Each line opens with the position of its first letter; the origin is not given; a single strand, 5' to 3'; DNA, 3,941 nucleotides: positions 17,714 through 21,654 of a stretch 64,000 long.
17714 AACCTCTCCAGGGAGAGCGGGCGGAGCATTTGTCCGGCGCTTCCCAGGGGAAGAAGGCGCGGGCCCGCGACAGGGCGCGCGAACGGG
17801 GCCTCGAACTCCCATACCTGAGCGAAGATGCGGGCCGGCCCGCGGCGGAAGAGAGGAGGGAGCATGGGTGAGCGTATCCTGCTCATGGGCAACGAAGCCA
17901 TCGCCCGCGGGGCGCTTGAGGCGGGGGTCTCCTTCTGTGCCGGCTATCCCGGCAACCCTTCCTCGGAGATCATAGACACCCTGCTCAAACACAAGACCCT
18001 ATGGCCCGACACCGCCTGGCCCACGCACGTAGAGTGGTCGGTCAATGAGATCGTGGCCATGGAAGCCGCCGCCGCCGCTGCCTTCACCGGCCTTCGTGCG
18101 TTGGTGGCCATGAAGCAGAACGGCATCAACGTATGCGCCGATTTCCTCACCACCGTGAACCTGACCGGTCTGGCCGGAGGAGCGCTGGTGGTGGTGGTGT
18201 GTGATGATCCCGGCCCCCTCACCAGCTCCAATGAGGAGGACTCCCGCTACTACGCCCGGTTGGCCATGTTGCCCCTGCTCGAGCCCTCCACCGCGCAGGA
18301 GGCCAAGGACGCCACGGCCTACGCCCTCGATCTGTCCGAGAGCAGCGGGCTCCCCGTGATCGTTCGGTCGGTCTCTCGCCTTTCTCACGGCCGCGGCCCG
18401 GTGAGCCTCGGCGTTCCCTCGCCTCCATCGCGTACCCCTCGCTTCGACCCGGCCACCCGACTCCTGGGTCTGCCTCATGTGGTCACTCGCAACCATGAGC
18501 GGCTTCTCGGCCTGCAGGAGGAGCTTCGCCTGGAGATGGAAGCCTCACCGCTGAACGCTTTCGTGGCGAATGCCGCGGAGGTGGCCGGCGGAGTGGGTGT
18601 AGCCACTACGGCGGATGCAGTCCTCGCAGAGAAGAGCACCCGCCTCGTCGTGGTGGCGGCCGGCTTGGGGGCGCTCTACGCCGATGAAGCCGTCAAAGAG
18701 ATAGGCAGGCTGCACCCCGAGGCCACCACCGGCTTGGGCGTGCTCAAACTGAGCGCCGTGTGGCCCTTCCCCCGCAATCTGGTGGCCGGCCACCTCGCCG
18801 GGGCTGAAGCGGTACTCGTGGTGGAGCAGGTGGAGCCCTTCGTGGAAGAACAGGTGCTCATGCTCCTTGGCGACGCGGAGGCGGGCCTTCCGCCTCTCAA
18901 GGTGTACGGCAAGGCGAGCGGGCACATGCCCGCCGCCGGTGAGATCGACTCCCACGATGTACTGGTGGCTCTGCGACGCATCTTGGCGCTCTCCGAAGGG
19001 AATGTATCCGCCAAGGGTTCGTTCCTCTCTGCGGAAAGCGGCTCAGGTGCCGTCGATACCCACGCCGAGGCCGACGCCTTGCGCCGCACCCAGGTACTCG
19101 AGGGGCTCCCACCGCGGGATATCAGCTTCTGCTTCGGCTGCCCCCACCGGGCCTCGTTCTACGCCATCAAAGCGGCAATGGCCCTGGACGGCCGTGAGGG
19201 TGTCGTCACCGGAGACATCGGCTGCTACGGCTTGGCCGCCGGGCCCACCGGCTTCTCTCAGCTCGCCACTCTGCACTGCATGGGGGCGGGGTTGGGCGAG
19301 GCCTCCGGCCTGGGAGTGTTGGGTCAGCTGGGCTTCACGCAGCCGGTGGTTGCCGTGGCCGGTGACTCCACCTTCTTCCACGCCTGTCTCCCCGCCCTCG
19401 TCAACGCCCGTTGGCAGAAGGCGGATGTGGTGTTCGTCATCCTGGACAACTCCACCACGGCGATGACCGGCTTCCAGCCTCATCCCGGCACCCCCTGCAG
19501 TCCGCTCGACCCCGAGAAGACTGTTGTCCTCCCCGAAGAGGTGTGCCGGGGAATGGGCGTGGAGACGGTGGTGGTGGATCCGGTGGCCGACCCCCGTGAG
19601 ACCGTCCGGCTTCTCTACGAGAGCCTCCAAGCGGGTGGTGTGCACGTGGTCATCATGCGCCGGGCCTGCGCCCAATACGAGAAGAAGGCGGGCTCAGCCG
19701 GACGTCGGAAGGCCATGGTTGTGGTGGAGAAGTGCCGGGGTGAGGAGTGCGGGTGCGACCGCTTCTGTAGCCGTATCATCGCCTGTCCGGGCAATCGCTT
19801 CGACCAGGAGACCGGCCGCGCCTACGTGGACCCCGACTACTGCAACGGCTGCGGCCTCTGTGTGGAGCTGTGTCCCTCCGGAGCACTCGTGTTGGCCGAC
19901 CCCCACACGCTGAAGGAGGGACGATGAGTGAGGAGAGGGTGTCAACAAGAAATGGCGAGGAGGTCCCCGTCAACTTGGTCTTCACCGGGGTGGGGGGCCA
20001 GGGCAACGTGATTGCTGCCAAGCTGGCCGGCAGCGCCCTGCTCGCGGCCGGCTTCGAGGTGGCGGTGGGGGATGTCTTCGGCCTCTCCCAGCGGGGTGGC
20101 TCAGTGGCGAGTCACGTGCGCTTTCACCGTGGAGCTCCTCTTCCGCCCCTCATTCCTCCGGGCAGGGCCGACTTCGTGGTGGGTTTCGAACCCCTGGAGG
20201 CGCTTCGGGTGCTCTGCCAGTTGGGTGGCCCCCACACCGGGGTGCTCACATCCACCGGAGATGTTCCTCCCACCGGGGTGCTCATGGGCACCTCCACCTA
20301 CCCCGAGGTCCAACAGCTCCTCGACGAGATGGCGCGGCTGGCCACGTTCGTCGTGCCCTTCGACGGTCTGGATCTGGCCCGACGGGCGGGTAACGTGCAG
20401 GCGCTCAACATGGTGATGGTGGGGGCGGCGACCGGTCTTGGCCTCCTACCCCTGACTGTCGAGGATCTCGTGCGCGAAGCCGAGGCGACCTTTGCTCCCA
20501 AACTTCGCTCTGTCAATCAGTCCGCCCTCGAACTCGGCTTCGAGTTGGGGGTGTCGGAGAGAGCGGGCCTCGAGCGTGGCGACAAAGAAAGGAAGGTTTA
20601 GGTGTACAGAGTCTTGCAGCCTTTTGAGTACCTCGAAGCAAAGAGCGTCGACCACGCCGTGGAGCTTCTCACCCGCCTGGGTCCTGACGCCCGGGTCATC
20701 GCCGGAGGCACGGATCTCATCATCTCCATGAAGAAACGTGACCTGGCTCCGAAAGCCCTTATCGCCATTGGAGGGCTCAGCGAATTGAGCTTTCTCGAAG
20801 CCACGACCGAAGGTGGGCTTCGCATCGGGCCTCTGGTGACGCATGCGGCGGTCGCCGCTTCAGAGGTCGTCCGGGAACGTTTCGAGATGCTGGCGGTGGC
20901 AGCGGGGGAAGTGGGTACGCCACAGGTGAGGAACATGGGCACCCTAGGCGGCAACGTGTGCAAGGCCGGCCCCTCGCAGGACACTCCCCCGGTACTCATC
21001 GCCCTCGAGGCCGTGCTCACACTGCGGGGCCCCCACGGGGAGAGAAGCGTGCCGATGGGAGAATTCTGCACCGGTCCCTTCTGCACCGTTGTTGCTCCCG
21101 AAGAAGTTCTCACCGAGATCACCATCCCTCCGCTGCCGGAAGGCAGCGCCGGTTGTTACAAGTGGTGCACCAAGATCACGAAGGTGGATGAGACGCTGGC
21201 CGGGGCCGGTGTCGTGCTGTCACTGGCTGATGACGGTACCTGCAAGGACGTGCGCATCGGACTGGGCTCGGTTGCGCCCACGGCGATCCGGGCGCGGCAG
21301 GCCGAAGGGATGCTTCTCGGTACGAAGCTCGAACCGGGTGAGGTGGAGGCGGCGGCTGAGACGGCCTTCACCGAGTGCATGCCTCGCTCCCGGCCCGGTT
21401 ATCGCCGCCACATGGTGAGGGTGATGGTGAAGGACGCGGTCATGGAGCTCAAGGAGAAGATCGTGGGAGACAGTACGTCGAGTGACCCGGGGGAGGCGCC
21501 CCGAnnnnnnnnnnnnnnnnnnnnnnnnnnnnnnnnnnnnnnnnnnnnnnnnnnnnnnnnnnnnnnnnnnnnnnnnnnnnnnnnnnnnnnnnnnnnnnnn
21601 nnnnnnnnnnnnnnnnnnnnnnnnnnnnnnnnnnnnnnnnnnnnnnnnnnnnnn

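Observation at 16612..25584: Nine-kb operon coupling an FrhB-like flavo-FeS protein, an indolepyruvate:Fd oxidoreductase pair, a three-subunit molybdenum hydroxylase and a NifS-like enzyme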

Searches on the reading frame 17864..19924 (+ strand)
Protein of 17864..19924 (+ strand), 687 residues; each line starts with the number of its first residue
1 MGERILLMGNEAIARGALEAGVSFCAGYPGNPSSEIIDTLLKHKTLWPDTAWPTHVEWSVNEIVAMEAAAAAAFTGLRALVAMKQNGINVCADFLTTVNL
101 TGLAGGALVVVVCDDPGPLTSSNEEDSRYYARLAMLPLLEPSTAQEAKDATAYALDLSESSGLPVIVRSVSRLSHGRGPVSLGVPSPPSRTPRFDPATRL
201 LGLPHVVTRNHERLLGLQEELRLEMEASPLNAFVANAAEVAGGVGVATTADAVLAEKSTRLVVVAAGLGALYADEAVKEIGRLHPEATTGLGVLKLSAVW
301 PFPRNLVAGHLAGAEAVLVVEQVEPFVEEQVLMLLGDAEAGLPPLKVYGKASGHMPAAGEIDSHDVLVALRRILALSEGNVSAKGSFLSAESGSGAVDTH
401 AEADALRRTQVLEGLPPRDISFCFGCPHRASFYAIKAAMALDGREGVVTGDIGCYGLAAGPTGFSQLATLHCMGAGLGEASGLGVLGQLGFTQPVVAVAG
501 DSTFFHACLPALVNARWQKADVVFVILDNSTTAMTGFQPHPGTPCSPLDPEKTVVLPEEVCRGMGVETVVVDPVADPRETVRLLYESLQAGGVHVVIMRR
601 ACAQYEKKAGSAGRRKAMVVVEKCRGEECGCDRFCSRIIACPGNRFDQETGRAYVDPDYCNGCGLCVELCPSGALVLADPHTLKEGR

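Call 4: search_protein_families(library=pfam, proteins=[window:17864-19924:+], max_evalue=0.01)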
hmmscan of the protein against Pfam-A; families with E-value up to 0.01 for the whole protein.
window:17864-19924:+ (687 aa): 9 families
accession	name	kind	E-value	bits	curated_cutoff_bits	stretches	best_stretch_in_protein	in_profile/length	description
PF02775.26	TPP_enzyme_C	-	5.3e-16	59.2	21.9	1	451-596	1-149/151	Thiamine pyrophosphate enzyme, C-terminal TPP binding domain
PF01855.24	POR_N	-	5.4e-10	39.8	27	1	16-181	2-166/231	Pyruvate flavodoxin/ferredoxin oxidoreductase, thiamine diP-bdg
PF00037.32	Fer4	-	1.8e-08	34.3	21.1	1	654-675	2-23/24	4Fe-4S binding domain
PF12837.12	Fer4_6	-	3.1e-06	27.3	25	1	653-675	2-24/24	4Fe-4S binding domain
PF17147.9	PFOR_II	-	0.00019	22.2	27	1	263-326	5-64/102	Pyruvate:ferredoxin oxidoreductase core domain II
PF12797.12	Fer4_2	-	0.00034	20.9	24.5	1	653-672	3-22/22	4Fe-4S binding domain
PF12838.12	Fer4_7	-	0.0017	19.2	27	1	634-674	7-52/52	4Fe-4S dicluster domain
PF13237.11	Fer4_10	-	0.0025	18.2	25.5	1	654-674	3-25/53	4Fe-4S dicluster domain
PF12798.12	Fer4_3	-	0.0061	17.8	27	1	660-674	1-15/15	4Fe-4S binding domain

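Call 5: search_protein_families(library=ncbifam, proteins=[window:17864-19924:+], max_evalue=0.01)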
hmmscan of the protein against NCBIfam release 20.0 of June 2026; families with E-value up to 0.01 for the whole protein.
window:17864-19924:+ (687 aa): 37 families (the best 25 are shown)
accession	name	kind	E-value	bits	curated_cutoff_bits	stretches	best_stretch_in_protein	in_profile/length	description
TIGR03336.1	IOR_alpha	equivalog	2.2e-153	511.7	650.9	1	4-675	2-595/595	indolepyruvate ferredoxin oxidoreductase subunit alpha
NF009589.0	PRK13030.1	subfamily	6.7e-37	126.7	816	1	23-543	57-548/1170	indolepyruvate ferredoxin oxidoreductase family protein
NF009588.0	PRK13029.1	subfamily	2.8e-28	98.4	952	1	66-672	107-705/1196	indolepyruvate ferredoxin oxidoreductase family protein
NF006412.0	PRK08659.1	equivalog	1.3e-19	70.7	411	2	3-89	4-85/378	2-oxoacid:acceptor oxidoreductase subunit alpha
NF005507.0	PRK07119.1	subfamily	1.3e-16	60.4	399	1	3-361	3-341/352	3-methyl-2-oxobutanoate dehydrogenase subunit VorB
TIGR03710.1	OAFO_sf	subfamily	3.2e-16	59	482.75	1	2-167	191-356/561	2-oxoacid:acceptor oxidoreductase subunit alpha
NF007206.0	PRK09627.1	equivalog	9.8e-09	34.6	579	1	5-120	4-111/375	2-oxoglutarate synthase subunit alpha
NF040684.1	PorD_Arch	equivalog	7.2e-07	29.2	120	1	603-675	13-79/85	pyruvate synthase subunit PorD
NF041170.1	Oxoac_fdxalpha_Archa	equivalog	1.1e-05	24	800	1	3-92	234-329/636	2-oxoacid:ferredoxin oxidoreductase subunit alpha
TIGR04105.1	FeFe_hydrog_B1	subfamily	1.5e-05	23.9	450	1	608-676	97-160/462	monomeric [FeFe] hydrogenase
NF045790.1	OxalOxreddelta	equivalog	2.7e-05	23.5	230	1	631-675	262-306/316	oxalate oxidoreductase subunit delta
TIGR02179.1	PorD_KorD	subfamily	2.8e-05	24.2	60.05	1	610-677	13-74/78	2-oxoacid:acceptor oxidoreductase, delta subunit, pyruvate/2-ketoisovalerate family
NF005506.0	PRK07118.1-5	equivalog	0.0001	21.9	388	1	616-679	131-191/279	Fe-S cluster domain-containing protein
NF041778.1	hetero_SS_HdrA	equivalog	0.00021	19.3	1400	1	631-677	589-635/771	ferredoxin:CoB-CoM heterodisulfide reductase subunit HdrA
NF009945.0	PRK13409.1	equivalog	0.00023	20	469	1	616-677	4-68/592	ribosome biogenesis/translation initiation ATPase RLI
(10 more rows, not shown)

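Call 39: search_solved_structures(query=window:17864-19924:+, max_evalue=0.00001)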
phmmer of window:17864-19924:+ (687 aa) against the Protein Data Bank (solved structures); distinct sequences matched with E-value up to 0.00001: 5.
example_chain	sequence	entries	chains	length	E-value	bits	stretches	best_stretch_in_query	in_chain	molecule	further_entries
1yd7_A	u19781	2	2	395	1.4e-13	53.5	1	2-187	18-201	2-keto acid:ferredoxin oxidoreductase subunit alpha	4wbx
5t5i_F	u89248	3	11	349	6e-08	34.9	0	647-680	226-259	Tungsten formylmethanofuran dehydrogenase subunit fwdF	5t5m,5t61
8rvv_A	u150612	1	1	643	4.8e-07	31.9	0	652-681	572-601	H(2):CoB-CoM heterodisulfide,ferredoxin reductase subunit A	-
8rvu_a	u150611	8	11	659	5.3e-07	31.7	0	652-681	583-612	H(2):CoB-CoM heterodisulfide,ferredoxin reductase subunit A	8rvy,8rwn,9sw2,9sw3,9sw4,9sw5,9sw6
9sw6_H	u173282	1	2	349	9.6e-07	30.9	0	647-680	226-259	Tungsten formylmethanofuran dehydrogenase, subunit F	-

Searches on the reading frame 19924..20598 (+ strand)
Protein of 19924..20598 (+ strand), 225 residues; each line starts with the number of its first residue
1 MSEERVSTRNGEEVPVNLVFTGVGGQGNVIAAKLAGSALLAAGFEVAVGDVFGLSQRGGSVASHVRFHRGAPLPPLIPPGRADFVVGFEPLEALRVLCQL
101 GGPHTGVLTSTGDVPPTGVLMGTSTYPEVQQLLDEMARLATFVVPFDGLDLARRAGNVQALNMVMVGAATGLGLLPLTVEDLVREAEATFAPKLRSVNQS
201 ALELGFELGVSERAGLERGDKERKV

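Call 4: search_protein_families(library=pfam, proteins=[window:19924-20598:+], max_evalue=0.01)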
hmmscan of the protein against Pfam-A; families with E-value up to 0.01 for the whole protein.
window:19924-20598:+ (225 aa): 1 family
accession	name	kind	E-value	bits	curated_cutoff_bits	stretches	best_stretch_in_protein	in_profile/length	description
PF01558.24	POR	-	7.6e-29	101.5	27.4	1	24-207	1-173/173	Pyruvate ferredoxin/flavodoxin oxidoreductase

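Call 5: search_protein_families(library=ncbifam, proteins=[window:19924-20598:+], max_evalue=0.01)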
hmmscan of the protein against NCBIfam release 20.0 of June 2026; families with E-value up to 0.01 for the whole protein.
window:19924-20598:+ (225 aa): 23 families
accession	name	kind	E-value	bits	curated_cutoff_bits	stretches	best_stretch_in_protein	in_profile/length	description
NF005323.0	PRK06853.1-3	equivalog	2.4e-45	154.9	238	1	14-207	5-193/197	indolepyruvate oxidoreductase subunit beta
TIGR03334.1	IOR_beta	equivalog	1.7e-44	152.1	205.8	1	17-206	2-188/189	indolepyruvate ferredoxin oxidoreductase subunit beta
NF005322.0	PRK06853.1-2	equivalog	9.8e-44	149.5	237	1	16-209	6-193/197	indolepyruvate oxidoreductase subunit beta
NF005325.0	PRK06853.1-5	equivalog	7.7e-38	130.2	230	1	16-207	4-189/192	indolepyruvate oxidoreductase subunit beta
NF005326.0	PRK06853.1-6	equivalog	1.1e-34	120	348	1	17-207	5-194/202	indolepyruvate oxidoreductase subunit beta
NF004917.0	PRK06274.1-3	equivalog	1.4e-32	113.3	284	1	18-207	5-191/203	indolepyruvate oxidoreductase subunit beta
NF004915.0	PRK06274.1-1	equivalog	4.5e-29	101.3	274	1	16-209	3-192/194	indolepyruvate oxidoreductase subunit beta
NF005324.0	PRK06853.1-4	equivalog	1.1e-28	100.4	222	1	17-209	4-189/196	indolepyruvate oxidoreductase subunit beta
NF004918.0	PRK06274.1-4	equivalog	4.1e-24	85.5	278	1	17-207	4-190/202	indolepyruvate oxidoreductase subunit beta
NF005328.0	PRK06853.2-2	equivalog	8.1e-23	81.1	240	1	16-175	4-155/192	indolepyruvate oxidoreductase subunit beta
NF005327.0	PRK06853.2-1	equivalog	1.7e-20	73.7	242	1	16-175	4-156/194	indolepyruvate oxidoreductase subunit beta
NF009589.0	PRK13030.1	subfamily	7.9e-16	56.9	816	1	12-205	725-923/1170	indolepyruvate ferredoxin oxidoreductase family protein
NF009588.0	PRK13029.1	subfamily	1.6e-12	46.2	952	1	13-205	742-939/1196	indolepyruvate ferredoxin oxidoreductase family protein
NF004916.0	PRK06274.1-2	equivalog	3.3e-12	46.9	227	1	18-86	5-71/178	indolepyruvate oxidoreductase subunit beta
TIGR02175.1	PorC_KorC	subfamily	4.6e-09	36.3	81.1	1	18-67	4-53/177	2-oxoacid:acceptor oxidoreductase, gamma subunit, pyruvate/2-ketoisovalerate family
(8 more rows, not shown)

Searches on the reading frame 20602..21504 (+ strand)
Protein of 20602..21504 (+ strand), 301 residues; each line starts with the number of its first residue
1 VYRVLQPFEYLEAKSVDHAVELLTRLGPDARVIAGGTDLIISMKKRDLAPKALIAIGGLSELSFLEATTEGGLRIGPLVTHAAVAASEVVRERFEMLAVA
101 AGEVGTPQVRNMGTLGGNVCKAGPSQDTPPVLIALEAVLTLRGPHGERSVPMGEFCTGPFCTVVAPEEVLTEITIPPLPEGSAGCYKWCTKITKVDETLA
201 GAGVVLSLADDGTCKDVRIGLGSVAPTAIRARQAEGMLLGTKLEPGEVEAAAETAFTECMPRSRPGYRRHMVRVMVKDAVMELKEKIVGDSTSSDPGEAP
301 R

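Call 4: search_protein_families(library=pfam, proteins=[window:20602-21504:+], max_evalue=0.01)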
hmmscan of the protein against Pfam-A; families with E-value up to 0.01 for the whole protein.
window:20602-21504:+ (301 aa): 2 families
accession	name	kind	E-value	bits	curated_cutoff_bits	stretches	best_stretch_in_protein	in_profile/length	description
PF00941.27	FAD_binding_5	-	8.4e-50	169.3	27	1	7-177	2-169/170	FAD binding domain in molybdopterin dehydrogenase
PF03450.22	CO_deh_flav_C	-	2.2e-17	63.5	25.5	1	197-282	13-101/102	CO dehydrogenase flavoprotein C-terminal domain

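Call 5: search_protein_families(library=ncbifam, proteins=[window:20602-21504:+], max_evalue=0.01)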
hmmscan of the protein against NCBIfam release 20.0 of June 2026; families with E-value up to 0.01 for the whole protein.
window:20602-21504:+ (301 aa): 8 families
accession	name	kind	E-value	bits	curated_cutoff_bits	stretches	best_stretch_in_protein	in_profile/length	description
NF041019.1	glyceraldDH_beta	equivalog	6.7e-62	209.2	350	1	7-282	5-279/280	glyceraldehyde dehydrogenase subunit beta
NF043083.1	XdhB_XDHase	equivalog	4.4e-59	200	310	1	9-283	6-283/289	xanthine dehydrogenase subunit XdhB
NF007427.0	PRK09971.1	equivalog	2.8e-54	184.3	287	1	9-283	6-283/292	xanthine dehydrogenase FAD-binding subunit XdhB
TIGR02963.1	xanthine_xdhA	equivalog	1.3e-40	139.5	467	1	23-276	207-461/468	xanthine dehydrogenase small subunit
TIGR03195.1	4hydrxCoA_B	equivalog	1e-30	107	404.55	2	4-121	1-116/321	4-hydroxybenzoyl-CoA reductase subunit beta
TIGR03199.1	pucC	equivalog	9.6e-19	67.7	306.05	1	14-245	2-227/264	xanthine dehydrogenase subunit C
TIGR03312.1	Se_sel_red_FAD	hypoth_equivalog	2.4e-12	46.6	241.5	1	9-284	3-251/257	molybdopterin-dependent oxidoreductase FAD-binding subunit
TIGR02969.1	mam_aldehyde_ox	subfamily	4.5e-08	31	1912.3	1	30-296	258-535/1330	aldehyde oxidase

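Call 49: search_solved_structures(query=window:20602-21504:+, max_evalue=1e-10, show_alignments=2)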
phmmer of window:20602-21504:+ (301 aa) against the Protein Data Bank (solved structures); distinct sequences matched with E-value up to 1e-10: 20.
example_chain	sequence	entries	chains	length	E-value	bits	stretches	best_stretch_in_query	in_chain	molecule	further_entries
1ffu_C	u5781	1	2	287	1.8e-45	159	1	7-279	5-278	CUTM, FLAVOPROTEIN OF CARBON MONOXIDE DEHYDROGENASE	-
1ffv_C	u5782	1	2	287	2e-45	158.8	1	7-279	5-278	CUTM, FLAVOPROTEIN OF CARBON MONOXIDE DEHYDROGENASE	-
7dqx_B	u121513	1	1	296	8.5e-42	146.9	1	7-279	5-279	6-hydroxypseudooxynicotine dehydrogenase complex subunit alpha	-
7dqx_E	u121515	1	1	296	1.6e-41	146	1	7-279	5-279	6-hydroxypseudooxynicotine dehydrogenase complex subunit alpha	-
8uem_B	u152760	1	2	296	1.6e-38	136.2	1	4-276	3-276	Carbon monoxide dehydrogenase medium chain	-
1zxi_C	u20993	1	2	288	1.6e-36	129.6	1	7-284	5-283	Carbon monoxide dehydrogenase medium chain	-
1n5w_C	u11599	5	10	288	2.5e-36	129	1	7-284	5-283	Carbon monoxide dehydrogenase medium chain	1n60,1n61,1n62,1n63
4zoh_B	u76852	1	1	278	1.8e-35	126.1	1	8-282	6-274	Putative oxidoreductase FAD-binding subunit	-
3hrd_C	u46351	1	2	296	8e-28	101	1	6-289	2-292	Nicotinate dehydrogenase FAD-subunit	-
1t3q_C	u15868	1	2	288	1.1e-22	84.2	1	8-268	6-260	quinoline 2-oxidoreductase medium subunit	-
1jro_A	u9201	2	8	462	2.6e-17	66.6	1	27-284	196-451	xanthine dehydrogenase, chain A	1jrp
2w3r_A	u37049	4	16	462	2.6e-17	66.5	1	27-284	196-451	XANTHINE DEHYDROGENASE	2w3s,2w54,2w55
1rm6_B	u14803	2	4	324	1.9e-15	60.4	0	26-121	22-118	4-hydroxybenzoyl-CoA reductase beta subunit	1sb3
5g5g_B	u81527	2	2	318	2.1e-14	57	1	22-120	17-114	PUTATIVE XANTHINE DEHYDROGENASE YAGR MOLYBDENUM-BINDING SU SUBUNIT | Aldehyde oxidoreductase FAD-binding subunit PaoB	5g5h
5y6q_B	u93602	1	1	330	3.2e-14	56.4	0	6-120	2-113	Aldehyde oxidase medium subunit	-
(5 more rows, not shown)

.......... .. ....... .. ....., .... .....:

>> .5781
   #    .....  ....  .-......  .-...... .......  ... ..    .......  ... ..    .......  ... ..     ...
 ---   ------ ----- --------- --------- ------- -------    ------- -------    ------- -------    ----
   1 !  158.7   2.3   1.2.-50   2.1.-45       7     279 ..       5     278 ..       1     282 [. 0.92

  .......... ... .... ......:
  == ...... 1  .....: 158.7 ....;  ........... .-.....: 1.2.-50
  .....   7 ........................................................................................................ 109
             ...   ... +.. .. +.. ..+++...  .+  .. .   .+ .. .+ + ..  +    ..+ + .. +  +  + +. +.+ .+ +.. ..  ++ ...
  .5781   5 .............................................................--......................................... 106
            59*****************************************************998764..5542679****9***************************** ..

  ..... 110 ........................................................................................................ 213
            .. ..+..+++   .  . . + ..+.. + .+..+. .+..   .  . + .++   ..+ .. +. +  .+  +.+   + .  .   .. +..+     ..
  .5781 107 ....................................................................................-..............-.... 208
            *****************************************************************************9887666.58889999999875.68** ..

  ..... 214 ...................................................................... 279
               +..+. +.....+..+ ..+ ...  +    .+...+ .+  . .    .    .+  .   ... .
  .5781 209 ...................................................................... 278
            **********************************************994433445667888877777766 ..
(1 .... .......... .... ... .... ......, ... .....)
